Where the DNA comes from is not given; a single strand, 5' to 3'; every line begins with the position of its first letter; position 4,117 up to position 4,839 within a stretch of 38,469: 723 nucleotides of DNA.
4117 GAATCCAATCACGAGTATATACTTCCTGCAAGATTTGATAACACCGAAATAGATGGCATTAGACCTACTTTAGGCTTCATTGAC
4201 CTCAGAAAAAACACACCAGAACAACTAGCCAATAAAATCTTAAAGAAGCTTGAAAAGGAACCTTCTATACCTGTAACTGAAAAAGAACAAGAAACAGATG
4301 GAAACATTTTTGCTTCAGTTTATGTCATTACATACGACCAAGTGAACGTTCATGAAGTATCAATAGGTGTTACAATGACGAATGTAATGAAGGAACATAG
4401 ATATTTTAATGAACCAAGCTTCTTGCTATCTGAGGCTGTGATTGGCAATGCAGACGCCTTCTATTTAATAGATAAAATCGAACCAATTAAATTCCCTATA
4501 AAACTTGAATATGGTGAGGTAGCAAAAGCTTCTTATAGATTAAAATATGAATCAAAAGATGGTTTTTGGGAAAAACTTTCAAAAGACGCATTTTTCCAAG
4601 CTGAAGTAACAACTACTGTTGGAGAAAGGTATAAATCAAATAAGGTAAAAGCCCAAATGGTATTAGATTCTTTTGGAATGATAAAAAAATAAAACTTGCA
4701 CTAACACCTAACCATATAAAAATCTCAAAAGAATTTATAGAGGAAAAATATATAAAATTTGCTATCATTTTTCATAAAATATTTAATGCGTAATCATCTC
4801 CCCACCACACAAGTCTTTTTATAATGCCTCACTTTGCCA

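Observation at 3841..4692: Solo TIR protein with an unassigned C-terminal domain and no ThsA-type partner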

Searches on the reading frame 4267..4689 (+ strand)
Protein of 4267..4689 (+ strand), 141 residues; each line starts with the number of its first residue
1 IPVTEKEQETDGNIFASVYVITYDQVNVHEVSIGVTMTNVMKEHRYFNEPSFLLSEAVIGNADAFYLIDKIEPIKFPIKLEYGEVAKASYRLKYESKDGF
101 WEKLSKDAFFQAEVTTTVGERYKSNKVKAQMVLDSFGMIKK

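Call 7: search_protein_families(library=ncbifam, proteins=[window:4267-4689:+], max_evalue=1)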
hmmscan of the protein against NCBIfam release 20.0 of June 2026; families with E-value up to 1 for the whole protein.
seq(141 aa): 0 families

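Call 8: search_protein_families(library=pfam, proteins=[window:4267-4689:+], max_evalue=10)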
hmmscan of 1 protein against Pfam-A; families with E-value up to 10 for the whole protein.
seq(141 aa): 0 families

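Call 29: predict_structure(alignment_id=A2)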
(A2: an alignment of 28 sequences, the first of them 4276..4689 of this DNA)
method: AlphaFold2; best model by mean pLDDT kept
length: 138 residues; sequences in the alignment: 28
mean_pLDDT: 90.1   pTM: 0.83
mean pLDDT of the five models: 90.1, 89.1, 88.9, 88.5, 86.6
residues with pLDDT >= 90: 105; 70-90: 23; 50-70: 9; < 50: 1
segments of 3 or more residues with pLDDT < 50: none
pLDDT, mean of each block of 10 residues (from residue 1): 59 89 85 94 97 88 94 96 96 92 96 93 96 86
secondary structure, 60 per line:
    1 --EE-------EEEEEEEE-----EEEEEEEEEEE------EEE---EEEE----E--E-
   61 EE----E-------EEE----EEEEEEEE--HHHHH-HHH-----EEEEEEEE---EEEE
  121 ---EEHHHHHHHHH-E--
elements in order: E12-19 E25-35 E42-44 E48-51 E75-77 E82-89 H92-96 E106-113 E117-120 H126-134

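Call 32: fold_search(model_id=the predicted structure, library=pdb)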
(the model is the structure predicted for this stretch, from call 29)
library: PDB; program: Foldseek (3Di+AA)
matches with E <= 10: 1343; with E <= 0.001: 0
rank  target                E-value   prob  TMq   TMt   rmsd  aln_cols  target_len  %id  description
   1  8rjc_5                1.9e-03  1.00  0.45  0.37   6.4       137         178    8  Structure of the rabbit 80S ribosome stalled on a 2-TMD rhodopsin intermediate in complex with Sec61-TRAP, open confor (released 2024-01-24)
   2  3isy                  3.7e-03  0.99  0.40  0.45   6.5       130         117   10  Crystal structure of an intracellular proteinase inhibitor (ipi, bsu11130) from bacillus subtilis at 2.61 A resolution (released 2009-09-15)
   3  9n9j_5                5.5e-03  1.00  0.47  0.46   6.1       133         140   11  Structure of a GRP94 folding intermediate engaged with a CCDC134- and FKBP11-bound secretory translocon (released 2025-11-19)
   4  1tza_A                5.8e-03  0.99  0.41  0.42   7.2       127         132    9  X-ray structure of Northeast Structural Genomics Consortium target SoR45 (released 2004-07-27)
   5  8btk_TA               6.2e-03  1.00  0.41  0.35   6.3       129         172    8  Structure of the TRAP complex with the Sec translocon and a translating ribosome (released 2023-05-24)
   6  8b6l_E                9.6e-03  0.99  0.43  0.40   6.2       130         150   13  Subtomogram average of the human Sec61-TRAP-OSTA-translocon (released 2022-12-07)
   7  7p4l_A                1.2e-02  0.96  0.34  0.11   9.9       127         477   14  Crystal structure of the trimeric ectodomain of archaeal Fusexin1 (Fsx1) (released 2022-07-13)
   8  4kkp_B                1.3e-02  0.99  0.42  0.27   7.2       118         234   14  Crystal structure of Vibrio cholerae RbmA (crystal form 2) (released 2013-05-22)
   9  8oxy_A                1.3e-02  1.00  0.48  0.12   6.2       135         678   12  Transglutaminase 3 without calcium in complex with DH patient-derived Fab DH63-B02 (released 2023-10-18)
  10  7p4l_C                1.5e-02  0.95  0.34  0.11  10.0       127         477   14  Crystal structure of the trimeric ectodomain of archaeal Fusexin1 (Fsx1) (released 2022-07-13)
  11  7p4l_B                1.8e-02  0.94  0.34  0.11  10.0       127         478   14  Crystal structure of the trimeric ectodomain of archaeal Fusexin1 (Fsx1) (released 2022-07-13)
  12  1l9m_B                1.9e-02  0.99  0.46  0.12   6.8       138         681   11  Three-dimensional structure of the human transglutaminase 3 enzyme: binding of calcium ions change structure for activ (released 2002-05-29)
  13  9yc3_B                2.0e-02  0.98  0.43  0.49   6.1       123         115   10  Crystal structure of malaria transmission-blocking antigen PfHAP2 domain 3 in complex with nanobody WNb 334 (released 2025-12-31)
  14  1tza_B                2.0e-02  0.97  0.39  0.41   7.2       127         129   10  X-ray structure of Northeast Structural Genomics Consortium target SoR45 (released 2004-07-27)
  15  1xvs_A                2.0e-02  0.93  0.37  0.39   7.0       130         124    8  Crystal structure of apaG Protein from Vibrio cholerae (released 2004-12-14)
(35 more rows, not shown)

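Call 38: fold_search(model_id=the predicted structure, library=viral)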
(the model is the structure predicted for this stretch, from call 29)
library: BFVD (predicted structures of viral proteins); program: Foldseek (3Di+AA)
matches with E <= 10: 679; with E <= 0.001: 0
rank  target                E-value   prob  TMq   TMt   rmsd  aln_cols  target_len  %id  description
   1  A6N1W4                2.6e-03  0.99  0.33  0.29   6.8       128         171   12  Uncharacterized protein [Microbacterium phage Min1]
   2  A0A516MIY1            3.5e-03  0.91  0.30  0.14  10.4       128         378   11  (no name in the UniProt tables at hand)
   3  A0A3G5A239            1.7e-02  0.82  0.33  0.12   9.8       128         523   12  Hedgehog/Intein (Hint) domain-containing protein [Gaeavirus sp.]
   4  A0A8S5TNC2            1.9e-02  0.44  0.28  0.20  19.0       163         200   14  Uncharacterized protein [Siphoviridae sp. ctamP19]
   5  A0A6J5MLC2            1.9e-02  0.16  0.18  0.07  17.8       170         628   13  Uncharacterized protein [uncultured Caudovirales phage]
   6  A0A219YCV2            2.1e-02  0.91  0.42  0.25   9.1       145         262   12  Uncharacterized protein [Aeromonas phage 65.2]
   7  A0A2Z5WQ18            2.3e-02  0.96  0.36  0.36  10.1       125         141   13  (no name in the UniProt tables at hand)
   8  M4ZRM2                3.0e-02  0.63  0.29  0.33   8.0       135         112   15  Uncharacterized protein [Bacillus phage PM1]
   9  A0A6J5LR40            3.2e-02  0.14  0.18  0.18  14.8       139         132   11  Uncharacterized protein [uncultured Caudovirales phage]
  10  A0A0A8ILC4            3.4e-02  0.91  0.42  0.34   6.0       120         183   10  (no name in the UniProt tables at hand)
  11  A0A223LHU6            4.0e-02  0.99  0.44  0.52   5.2       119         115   13  Uncharacterized protein [Erwinia phage vB_EamM_RisingSun]
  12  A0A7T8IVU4            4.2e-02  0.44  0.27  0.26   8.3       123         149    8  (no name in the UniProt tables at hand)
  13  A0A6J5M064            5.0e-02  0.93  0.35  0.10   6.5       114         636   14  Secretion system C-terminal sorting domain [uncultured Caudovirales phage]
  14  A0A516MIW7            5.0e-02  0.69  0.34  0.26   8.1       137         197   10  (no name in the UniProt tables at hand)
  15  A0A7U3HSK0            5.3e-02  0.72  0.35  0.29   8.8       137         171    9  (no name in the UniProt tables at hand)
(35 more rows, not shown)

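Call 53: search_protein_representatives(alignment_id=A2)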
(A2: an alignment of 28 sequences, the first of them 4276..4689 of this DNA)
Query: 28 sequences, 138 profile positions. Proteins with E-value up to 0.001 (for the whole library): 157; up to 1e-10: 69; up to 1e-30: 11. The best 150 are listed.
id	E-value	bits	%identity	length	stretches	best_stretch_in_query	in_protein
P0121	1.2e-54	199.7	-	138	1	1-135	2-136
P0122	2.0e-44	166.5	-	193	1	1-134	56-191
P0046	3.1e-43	162.7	-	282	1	2-135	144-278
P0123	4.5e-36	139.5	-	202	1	8-137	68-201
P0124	7.3e-34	132.3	-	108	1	27-130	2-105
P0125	9.2e-33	128.8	-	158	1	24-129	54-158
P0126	3.9e-32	126.8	-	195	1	7-130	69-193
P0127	2.7e-31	124.0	-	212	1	22-134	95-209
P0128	2.9e-31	123.9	-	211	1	5-135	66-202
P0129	4.4e-31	123.3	-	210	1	7-135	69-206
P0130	5.3e-31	123.1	-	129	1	27-134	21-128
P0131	4.1e-30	120.2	-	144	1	7-135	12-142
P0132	6.6e-30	119.5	-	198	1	9-134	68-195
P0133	1.1e-29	118.9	-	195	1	8-131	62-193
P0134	1.3e-29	118.6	-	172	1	7-136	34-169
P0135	1.9e-29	118.0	-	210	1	6-135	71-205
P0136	5.5e-29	116.6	-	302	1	22-135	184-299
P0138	1.3e-28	115.3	-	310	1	3-135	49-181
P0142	2.4e-25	104.8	-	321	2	29-124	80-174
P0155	1.9e-20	88.9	-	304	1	10-131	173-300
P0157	1.0e-19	86.5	-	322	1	16-134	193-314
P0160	1.3e-17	79.7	-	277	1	22-136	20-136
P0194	1.2e-09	53.9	-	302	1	20-130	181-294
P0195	1.5e-09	53.6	-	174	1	17-135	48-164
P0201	4.6e-09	52.0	-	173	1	20-135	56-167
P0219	3.0e-07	46.1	-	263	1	22-135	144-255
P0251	7.4e-05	38.4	-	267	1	26-134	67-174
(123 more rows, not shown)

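Call 55: search_protein_families(library=pfam, proteins=[P0128, P0136, P0155, P0157, P0142, P0160, P0194, P0219, P0138, P0251], max_evalue=0.1)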
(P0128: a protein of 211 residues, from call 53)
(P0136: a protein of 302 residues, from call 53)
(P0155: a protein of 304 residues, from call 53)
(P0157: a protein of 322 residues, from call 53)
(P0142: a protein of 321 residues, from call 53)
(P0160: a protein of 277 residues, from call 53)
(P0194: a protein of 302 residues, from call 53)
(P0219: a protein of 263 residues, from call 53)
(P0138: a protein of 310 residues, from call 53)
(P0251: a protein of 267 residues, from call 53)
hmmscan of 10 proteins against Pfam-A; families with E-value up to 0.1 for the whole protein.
P0128 (211 aa): 0 families

P0136 (302 aa): 3 families
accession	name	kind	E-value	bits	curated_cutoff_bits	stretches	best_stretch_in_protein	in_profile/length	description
PF08357.16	SEFIR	-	2.6e-11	44.4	23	1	3-109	1-91/150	SEFIR domain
PF13676.11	TIR_2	-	1.3e-09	39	28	1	5-132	1-116/122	TIR domain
PF15933.10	RnlB_antitoxin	-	0.058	14.2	27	0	6-57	2-54/94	Antitoxin to bacterial toxin RNase LS or RnlA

P0155 (304 aa): 3 families
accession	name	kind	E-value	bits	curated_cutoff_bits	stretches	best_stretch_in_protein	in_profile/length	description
PF13676.11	TIR_2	-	5.7e-10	40.2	28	1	4-115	1-105/122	TIR domain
PF09999.14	DUF2240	-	0.014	15.5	22.3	1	114-160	78-125/144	Uncharacterized protein conserved in archaea (DUF2240)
PF01582.25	TIR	-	0.041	14.1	21.3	1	41-86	35-80/179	TIR domain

P0157 (322 aa): 1 family
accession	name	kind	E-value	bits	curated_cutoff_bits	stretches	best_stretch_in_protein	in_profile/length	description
PF14991.11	MLANA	-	0.036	14.7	27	0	25-47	30-52/117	Protein melan-A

P0142 (321 aa): 2 families
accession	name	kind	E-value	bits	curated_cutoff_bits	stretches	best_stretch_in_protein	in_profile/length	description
PF11611.13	DUF4352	-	0.031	15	25.9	0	82-135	41-90/122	Domain of unknown function (DUF4352)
PF05265.19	DUF723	-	0.088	13.2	20.9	0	172-201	14-43/60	Protein of unknown function (DUF723)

P0160 (277 aa): 0 families

P0194 (302 aa): 4 families
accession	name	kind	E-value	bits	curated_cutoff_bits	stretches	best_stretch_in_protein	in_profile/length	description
PF13676.11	TIR_2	-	4.8e-13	50.1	28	1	5-137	1-121/122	TIR domain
PF08357.16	SEFIR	-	9.6e-06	26.4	23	1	4-73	2-78/150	SEFIR domain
PF22576.2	Bfc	-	0.049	14.4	27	1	230-261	26-57/76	Transcriptional cofactor Bfc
PF06840.17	PDC10_C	-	0.059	13.9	27.3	0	117-157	21-61/90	Programmed cell death protein 10, C-terminal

P0219 (263 aa): 6 families
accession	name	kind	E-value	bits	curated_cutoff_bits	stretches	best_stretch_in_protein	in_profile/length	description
PF10018.14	Med4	-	0.0014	18.8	26.9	1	48-90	25-67/190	Vitamin-D-receptor interacting Mediator subunit 4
PF13870.11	CCDC113_CCDC96_CC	-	0.006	16.8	31.6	1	14-83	53-122/177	CCDC113/CCDC96, coiled-coil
PF08702.15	Fib_alpha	-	0.019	15.6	29.9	0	41-77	91-127/143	Fibrinogen alpha/beta chain family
PF06785.16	UPF0242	-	0.034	14.7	33.5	1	39-84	137-182/194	Uncharacterised protein family (UPF0242) N-terminus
PF15188.11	CCDC-167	-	0.035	14.8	27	0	58-85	3-30/84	Coiled-coil domain-containing protein 167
PF08614.16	ATG16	-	0.095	13.3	33.7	0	20-78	119-177/200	Autophagy protein 16 (ATG16)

P0138 (310 aa): 0 families

P0251 (267 aa): 1 family
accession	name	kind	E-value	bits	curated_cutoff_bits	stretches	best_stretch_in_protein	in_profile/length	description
PF16904.10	PurL_C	-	0.085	13.7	27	0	20-56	12-47/94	Phosphoribosylformylglycinamidine synthase II C-terminus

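Call 57: search_protein_families(library=padloc, proteins=[P0136, P0194, P0155, P0128, P0157, P0201, P0142, P0160, P0219, window:4276-4689:+], max_evalue=0.1)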
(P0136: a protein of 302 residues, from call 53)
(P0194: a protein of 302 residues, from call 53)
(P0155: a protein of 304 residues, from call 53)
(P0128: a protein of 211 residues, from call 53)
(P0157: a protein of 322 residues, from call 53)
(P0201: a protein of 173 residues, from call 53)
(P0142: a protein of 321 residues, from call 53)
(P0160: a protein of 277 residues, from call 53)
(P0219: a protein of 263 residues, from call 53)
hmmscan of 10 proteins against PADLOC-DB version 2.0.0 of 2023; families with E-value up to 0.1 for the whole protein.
P0136 (302 aa): 3 families
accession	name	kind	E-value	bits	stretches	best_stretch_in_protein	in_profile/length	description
PDLC03957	bSEFIR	-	4.8e-42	143.2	1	1-161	35-197/412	-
PDLC05062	PDC-S66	-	0.0049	14.4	1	10-72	154-216/282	-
PDLC00417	ThsB1|ThsB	-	0.02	12.4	1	9-71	171-233/303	TIR-like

P0194 (302 aa): 4 families
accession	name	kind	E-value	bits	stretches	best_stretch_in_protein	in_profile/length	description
PDLC03957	bSEFIR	-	4.1e-42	143.4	1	1-149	35-188/412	-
PDLC05062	PDC-S66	-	3.3e-05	21.5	1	5-70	151-214/282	-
PDLC00424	ThsB1|ThsB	-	4.2e-05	21.5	1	5-129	104-221/234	TIR-like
PDLC00417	ThsB1|ThsB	-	0.00021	18.9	1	5-71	169-233/303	TIR-like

P0155 (304 aa): 7 families
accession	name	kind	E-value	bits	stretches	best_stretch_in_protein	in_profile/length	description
PDLC03825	spbK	-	1.1e-26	92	1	2-157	149-307/308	-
PDLC00436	ThsB1|ThsB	-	1.3e-07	29.3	1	3-89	37-119/183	TIR-like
PDLC00425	ThsB1|ThsB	-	5.6e-06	23.7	1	4-87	254-336/389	TIR-like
PDLC00420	ThsB1|ThsB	-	0.00052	17.3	1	39-107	34-107/319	TIR-like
PDLC00419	ThsB1|ThsB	-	0.0036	15.1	1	3-88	29-110/165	TIR-like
PDLC00423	ThsB1|ThsB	-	0.02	12.5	1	3-92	37-123/190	TIR-like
PDLC00422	ThsB1|ThsB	-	0.02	12.4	0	4-84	43-121/194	TIR-like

P0128 (211 aa): 0 families

P0157 (322 aa): 0 families

P0201 (173 aa): 0 families

P0142 (321 aa): 0 families

P0160 (277 aa): 0 families

P0219 (263 aa): 0 families

window:4276-4689:+ (138 aa): 0 families

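Call 74: find_encoding_contigs(protein=P0201, flank=6000, max_places=4)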
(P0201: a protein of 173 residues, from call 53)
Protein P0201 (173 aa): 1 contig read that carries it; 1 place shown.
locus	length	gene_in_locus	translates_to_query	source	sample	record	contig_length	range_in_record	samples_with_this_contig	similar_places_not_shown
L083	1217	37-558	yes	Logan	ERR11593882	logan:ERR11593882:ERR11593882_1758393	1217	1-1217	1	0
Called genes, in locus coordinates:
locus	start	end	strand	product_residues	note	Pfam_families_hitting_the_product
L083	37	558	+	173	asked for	-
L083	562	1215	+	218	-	?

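Call 75: find_encoding_contigs(protein=P0128, flank=6000, max_places=4)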
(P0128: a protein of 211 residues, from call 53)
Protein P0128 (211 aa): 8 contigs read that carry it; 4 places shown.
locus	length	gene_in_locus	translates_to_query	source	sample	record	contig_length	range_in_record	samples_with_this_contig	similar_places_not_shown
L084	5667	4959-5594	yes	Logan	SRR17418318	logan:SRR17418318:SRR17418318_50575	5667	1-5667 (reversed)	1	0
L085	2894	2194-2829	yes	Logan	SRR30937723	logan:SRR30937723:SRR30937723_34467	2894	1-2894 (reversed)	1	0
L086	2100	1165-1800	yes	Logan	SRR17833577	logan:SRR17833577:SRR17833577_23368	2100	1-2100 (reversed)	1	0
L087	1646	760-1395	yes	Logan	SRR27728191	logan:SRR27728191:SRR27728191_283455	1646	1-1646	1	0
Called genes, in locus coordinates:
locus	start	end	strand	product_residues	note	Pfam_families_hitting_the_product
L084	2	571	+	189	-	?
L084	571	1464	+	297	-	PF01073:3Beta_HSD, PF01370:Epimerase, PF04321:RmlD_sub_bind, PF13460:NAD_binding_10 (weak), PF16363:GDP_Man_Dehyd, PF07993:NAD_binding_4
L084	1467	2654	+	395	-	PF00534:Glycos_transf_1, PF13692:Glyco_trans_1_4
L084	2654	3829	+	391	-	PF14907:NTP_transf_5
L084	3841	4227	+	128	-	-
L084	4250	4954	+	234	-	PF03372:Exo_endo_phos (weak)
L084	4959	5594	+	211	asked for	-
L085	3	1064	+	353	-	?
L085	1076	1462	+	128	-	-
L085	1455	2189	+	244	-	PF03372:Exo_endo_phos (weak)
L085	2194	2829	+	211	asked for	-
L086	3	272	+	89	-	?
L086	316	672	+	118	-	-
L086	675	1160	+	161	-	PF03372:Exo_endo_phos (weak)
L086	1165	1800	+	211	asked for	-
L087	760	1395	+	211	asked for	-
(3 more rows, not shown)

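Call 76: find_encoding_contigs(protein=P0135, flank=6000, max_places=3)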
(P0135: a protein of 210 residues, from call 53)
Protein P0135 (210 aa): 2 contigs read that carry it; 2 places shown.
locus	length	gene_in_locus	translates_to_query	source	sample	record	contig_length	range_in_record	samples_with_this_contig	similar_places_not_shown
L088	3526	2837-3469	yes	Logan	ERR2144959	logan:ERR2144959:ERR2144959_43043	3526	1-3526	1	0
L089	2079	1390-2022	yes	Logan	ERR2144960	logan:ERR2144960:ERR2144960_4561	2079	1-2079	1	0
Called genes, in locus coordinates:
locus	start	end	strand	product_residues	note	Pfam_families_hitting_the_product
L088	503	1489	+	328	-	PF02463:SMC_N (faint), PF13175:AAA_15, PF13304:AAA_21 (faint)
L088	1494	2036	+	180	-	-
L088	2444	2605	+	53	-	-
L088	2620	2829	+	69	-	-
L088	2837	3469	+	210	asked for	-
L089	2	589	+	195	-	?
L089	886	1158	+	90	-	-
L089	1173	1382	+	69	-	-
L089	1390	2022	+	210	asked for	-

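Call 77: find_encoding_contigs(protein=P0123, flank=6000, max_places=3)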
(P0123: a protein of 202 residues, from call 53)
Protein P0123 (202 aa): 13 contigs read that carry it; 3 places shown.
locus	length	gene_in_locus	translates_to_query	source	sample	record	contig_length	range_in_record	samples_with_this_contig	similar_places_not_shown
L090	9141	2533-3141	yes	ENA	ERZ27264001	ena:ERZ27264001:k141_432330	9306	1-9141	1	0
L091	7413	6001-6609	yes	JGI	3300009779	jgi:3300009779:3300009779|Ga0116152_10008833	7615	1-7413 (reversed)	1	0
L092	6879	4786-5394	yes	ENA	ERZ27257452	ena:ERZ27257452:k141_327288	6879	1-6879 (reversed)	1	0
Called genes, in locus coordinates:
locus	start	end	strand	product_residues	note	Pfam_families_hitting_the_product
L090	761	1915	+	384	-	-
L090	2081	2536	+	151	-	-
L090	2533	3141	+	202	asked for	-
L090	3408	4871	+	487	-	-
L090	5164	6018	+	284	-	PF13560:HTH_31, PF01381:HTH_3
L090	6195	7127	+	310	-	PF13455:MUG113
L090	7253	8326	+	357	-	PF13310:Virulence_RhuM, PF02661:Fic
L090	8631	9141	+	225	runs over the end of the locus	?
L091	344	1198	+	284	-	PF13560:HTH_31, PF01381:HTH_3, PF13413:HTH_25 (faint)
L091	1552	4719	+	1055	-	PF20465:MmeI_hel (weak), PF02384:N6_Mtase, PF20473:MmeI_Mtase, PF07669:Eco57I, PF12950:TaqI_C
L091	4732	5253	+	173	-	-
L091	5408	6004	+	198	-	-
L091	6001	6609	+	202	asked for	-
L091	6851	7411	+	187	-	?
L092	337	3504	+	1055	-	PF20465:MmeI_hel (weak), PF02384:N6_Mtase, PF20473:MmeI_Mtase, PF07669:Eco57I, PF12950:TaqI_C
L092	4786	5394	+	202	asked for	-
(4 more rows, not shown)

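Call 78: find_encoding_contigs(protein=P0195, flank=6000, max_places=3)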
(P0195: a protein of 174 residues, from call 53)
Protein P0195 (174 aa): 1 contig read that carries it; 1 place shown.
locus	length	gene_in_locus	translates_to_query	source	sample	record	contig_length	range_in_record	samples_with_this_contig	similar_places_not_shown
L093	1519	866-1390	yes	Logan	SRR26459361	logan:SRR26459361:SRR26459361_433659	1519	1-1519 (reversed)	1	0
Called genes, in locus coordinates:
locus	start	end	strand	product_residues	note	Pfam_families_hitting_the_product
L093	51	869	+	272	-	-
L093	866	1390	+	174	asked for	-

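Call 79: find_encoding_contigs(protein=P0136, flank=6000, max_places=3)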
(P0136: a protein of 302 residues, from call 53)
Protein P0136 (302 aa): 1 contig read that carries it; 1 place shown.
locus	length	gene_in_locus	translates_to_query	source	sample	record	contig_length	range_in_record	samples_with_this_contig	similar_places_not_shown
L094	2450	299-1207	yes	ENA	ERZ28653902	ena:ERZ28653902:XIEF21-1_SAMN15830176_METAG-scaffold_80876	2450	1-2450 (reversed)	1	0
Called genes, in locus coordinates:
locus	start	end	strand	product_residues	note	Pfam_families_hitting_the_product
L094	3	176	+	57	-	?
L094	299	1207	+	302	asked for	PF08357:SEFIR, PF13676:TIR_2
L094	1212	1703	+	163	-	-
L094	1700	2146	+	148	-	-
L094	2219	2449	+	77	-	?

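Call 86: find_homologous_proteins(query=A2, max_evalue=0.001)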
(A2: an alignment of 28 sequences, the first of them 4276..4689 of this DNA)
Query A2 (28 sequences) (138 aa, profile of the alignment): 15 proteins with E <= 0.001 among 399 candidates.
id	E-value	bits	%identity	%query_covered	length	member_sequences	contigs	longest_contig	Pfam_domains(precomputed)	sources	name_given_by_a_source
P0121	3.7e-54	200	47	97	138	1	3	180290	-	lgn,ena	-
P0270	5.6e-54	199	51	93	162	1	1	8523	-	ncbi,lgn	-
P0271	5.0e-38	148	41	87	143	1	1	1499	-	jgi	-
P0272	7.4e-38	147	45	70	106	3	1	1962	-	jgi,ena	-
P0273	2.1e-37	145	46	79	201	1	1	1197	-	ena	-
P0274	2.0e-36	142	40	96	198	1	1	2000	-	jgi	-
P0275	4.2e-36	141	43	74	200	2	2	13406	-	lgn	-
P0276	5.0e-35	138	39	88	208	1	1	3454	-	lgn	-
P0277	1.1e-34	137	41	93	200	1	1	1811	-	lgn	-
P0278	1.4e-34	136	42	78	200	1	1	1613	-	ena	-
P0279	6.4e-34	134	35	88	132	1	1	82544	-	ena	-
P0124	2.3e-33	132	45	70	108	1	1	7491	-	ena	-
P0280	1.4e-30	123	35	99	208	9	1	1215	-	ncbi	-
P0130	1.7e-30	123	39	78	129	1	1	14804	-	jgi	jgi:hypothetical protein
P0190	9.8e-10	56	50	37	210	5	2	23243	-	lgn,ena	-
